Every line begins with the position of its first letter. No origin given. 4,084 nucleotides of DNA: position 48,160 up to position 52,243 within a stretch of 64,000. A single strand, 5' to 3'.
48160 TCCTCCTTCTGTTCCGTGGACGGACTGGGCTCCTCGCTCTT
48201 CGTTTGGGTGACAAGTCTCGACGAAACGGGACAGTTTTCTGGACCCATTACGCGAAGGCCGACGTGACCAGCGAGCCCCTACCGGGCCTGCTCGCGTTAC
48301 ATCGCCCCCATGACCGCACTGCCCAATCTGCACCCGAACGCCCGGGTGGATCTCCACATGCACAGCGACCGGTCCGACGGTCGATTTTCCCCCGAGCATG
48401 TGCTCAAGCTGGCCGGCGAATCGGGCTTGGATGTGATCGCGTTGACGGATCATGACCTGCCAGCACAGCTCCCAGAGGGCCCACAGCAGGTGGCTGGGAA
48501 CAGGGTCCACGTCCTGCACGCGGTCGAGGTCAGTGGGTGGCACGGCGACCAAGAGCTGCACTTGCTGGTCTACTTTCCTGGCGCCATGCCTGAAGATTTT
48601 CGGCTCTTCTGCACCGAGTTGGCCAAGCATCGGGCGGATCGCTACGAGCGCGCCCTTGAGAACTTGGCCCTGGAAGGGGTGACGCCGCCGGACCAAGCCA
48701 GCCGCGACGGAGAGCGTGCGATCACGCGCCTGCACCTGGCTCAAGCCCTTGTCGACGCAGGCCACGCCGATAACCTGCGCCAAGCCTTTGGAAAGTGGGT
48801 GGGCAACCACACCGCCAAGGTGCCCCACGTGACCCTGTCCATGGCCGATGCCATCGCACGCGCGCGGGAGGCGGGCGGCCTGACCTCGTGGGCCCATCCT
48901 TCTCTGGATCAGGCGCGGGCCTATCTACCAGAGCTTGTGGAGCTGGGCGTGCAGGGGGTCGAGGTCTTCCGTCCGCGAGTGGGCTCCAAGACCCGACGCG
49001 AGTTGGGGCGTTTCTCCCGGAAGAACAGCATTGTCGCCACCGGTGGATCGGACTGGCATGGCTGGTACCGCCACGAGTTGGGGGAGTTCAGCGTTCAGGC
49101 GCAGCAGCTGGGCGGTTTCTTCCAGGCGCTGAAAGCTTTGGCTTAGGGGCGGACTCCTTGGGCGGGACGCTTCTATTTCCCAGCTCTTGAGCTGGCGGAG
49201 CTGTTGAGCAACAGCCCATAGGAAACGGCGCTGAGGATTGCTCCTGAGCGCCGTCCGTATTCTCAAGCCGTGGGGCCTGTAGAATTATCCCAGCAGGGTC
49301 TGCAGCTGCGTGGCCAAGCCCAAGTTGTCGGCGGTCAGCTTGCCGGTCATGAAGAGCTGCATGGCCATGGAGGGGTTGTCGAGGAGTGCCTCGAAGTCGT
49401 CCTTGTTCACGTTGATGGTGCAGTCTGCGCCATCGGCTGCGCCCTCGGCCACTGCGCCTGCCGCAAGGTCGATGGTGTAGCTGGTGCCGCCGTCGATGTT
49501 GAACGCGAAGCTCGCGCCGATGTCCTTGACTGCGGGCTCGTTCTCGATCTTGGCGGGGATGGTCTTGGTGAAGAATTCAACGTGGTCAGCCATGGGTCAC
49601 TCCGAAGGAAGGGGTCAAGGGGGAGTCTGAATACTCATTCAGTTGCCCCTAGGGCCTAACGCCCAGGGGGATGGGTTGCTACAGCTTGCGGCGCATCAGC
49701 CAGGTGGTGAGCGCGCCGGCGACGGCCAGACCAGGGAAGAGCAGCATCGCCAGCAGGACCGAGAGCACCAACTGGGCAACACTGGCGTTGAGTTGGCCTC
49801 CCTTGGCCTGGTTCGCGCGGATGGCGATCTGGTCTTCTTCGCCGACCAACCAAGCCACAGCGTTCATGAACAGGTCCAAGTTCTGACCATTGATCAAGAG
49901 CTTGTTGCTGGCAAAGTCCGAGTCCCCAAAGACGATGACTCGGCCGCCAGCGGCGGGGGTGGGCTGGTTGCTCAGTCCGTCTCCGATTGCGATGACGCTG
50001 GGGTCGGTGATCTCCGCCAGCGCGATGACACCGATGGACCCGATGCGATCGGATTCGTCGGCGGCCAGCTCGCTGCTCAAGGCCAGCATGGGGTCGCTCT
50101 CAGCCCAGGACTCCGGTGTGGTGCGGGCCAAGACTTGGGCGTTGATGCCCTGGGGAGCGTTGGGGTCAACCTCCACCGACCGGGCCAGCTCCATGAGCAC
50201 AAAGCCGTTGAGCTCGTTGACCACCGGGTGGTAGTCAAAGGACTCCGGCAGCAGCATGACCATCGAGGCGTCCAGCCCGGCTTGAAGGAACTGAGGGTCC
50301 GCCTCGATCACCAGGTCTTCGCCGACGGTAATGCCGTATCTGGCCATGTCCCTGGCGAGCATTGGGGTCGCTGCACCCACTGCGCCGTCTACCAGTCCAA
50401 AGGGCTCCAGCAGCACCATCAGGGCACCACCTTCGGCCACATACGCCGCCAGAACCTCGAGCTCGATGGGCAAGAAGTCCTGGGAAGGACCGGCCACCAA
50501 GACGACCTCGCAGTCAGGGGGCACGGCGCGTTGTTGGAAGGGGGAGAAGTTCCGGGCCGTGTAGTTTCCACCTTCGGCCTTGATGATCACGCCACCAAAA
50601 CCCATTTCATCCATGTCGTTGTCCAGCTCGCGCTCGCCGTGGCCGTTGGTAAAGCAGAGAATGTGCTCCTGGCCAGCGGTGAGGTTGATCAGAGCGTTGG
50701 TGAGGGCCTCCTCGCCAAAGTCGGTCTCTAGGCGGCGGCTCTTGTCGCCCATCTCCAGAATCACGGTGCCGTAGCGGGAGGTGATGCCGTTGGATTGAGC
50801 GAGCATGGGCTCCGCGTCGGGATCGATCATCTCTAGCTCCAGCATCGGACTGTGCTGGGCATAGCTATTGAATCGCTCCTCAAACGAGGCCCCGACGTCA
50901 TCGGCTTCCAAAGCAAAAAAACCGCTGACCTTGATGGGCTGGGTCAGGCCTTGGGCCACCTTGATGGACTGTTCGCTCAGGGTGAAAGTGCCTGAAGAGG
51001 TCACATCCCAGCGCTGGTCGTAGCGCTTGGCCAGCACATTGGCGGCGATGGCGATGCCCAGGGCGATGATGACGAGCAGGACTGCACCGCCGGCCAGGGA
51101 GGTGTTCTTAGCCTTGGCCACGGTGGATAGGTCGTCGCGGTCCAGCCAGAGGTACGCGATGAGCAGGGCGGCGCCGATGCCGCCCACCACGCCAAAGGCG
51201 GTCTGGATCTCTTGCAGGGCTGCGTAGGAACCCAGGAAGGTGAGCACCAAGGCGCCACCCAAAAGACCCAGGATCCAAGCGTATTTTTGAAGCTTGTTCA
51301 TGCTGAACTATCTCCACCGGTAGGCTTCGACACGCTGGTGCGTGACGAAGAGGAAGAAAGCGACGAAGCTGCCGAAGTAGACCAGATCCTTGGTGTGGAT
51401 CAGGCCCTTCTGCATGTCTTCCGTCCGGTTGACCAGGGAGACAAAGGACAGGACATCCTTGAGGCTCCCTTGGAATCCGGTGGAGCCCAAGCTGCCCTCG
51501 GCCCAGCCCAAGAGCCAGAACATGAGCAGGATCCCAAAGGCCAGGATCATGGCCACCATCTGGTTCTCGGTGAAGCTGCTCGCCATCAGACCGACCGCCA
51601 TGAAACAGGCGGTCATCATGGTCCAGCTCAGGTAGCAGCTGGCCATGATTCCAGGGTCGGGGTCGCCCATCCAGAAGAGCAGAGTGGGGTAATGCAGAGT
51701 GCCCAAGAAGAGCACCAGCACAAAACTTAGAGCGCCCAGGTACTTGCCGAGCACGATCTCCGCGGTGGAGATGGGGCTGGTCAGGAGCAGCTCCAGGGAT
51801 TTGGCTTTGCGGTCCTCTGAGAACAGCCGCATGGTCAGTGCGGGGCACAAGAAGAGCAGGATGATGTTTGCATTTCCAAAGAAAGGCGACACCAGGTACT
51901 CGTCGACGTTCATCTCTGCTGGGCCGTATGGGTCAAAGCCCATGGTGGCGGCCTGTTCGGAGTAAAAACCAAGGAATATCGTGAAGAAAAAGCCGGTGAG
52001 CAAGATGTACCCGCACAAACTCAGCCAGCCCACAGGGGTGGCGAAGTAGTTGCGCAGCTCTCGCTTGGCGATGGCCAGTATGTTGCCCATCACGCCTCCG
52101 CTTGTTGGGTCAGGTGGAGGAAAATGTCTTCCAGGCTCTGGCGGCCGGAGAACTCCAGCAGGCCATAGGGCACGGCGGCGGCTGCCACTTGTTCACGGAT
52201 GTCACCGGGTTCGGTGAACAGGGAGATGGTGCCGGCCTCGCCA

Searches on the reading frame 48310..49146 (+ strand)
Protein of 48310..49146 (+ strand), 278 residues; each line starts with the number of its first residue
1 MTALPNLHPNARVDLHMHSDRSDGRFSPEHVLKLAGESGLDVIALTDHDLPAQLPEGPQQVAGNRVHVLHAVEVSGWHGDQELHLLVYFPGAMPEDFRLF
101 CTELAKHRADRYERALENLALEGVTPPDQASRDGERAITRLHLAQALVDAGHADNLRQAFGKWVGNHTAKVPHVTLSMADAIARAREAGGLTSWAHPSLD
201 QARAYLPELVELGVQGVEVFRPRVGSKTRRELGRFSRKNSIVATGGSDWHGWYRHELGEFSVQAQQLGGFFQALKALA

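Call 42: search_protein_families(library=pfam, proteins=[window:48310-49146:+], max_evalue=0.001)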
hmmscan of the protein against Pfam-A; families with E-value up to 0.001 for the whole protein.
window:48310-49146:+ (278 aa): 1 family
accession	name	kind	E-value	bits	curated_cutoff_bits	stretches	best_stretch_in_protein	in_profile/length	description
PF02811.25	PHP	-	6.7e-08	33.5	26.4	1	14-86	1-76/164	PHP domain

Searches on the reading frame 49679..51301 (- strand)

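Call 42: search_protein_families(library=pfam, proteins=[window:49679-51301:-], max_evalue=0.001)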
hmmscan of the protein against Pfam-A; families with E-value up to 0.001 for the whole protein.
window:49679-51301:- (540 aa): 4 families
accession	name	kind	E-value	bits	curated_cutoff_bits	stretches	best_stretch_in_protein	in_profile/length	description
PF09822.16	ABC_transp_aux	-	5e-25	88.8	34.7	1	216-478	5-270/288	ABC-type uncharacterized transport system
PF23357.1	DUF7088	-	6.2e-06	26.8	27.8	1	104-174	3-81/105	Domain of unknown function (DUF7088)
PF23355.1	IFT52_GIFT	-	0.00015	21.4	27.2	0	263-332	45-109/246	IFT52 GIFT domain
PF14258.12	DUF4350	-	0.00018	22.2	30.4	0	266-479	40-178/181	Domain of unknown function (DUF4350)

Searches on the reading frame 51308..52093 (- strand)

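Call 42: search_protein_families(library=pfam, proteins=[window:51308-52093:-], max_evalue=0.001)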
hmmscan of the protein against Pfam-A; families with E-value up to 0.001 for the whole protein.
window:51308-52093:- (261 aa): 5 families
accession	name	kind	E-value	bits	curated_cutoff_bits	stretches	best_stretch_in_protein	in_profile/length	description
PF12679.13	ABC2_membrane_2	-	4.6e-15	56.1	27.2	1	6-195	1-198/283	ABC-2 family transporter protein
PF01061.29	ABC2_membrane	-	2.2e-11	44.2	26.9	1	5-196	3-177/211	ABC-2 type transporter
PF12698.13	ABC2_membrane_3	-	1.1e-08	35.1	31.6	1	61-195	158-285/347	ABC-2 family transporter protein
PF13346.12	ABC2_membrane_5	-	5e-08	33.2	25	1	77-194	41-163/205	ABC-2 family transporter protein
PF12730.13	ABC2_membrane_4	-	2.1e-05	25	27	1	35-186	23-173/179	ABC-2 family transporter protein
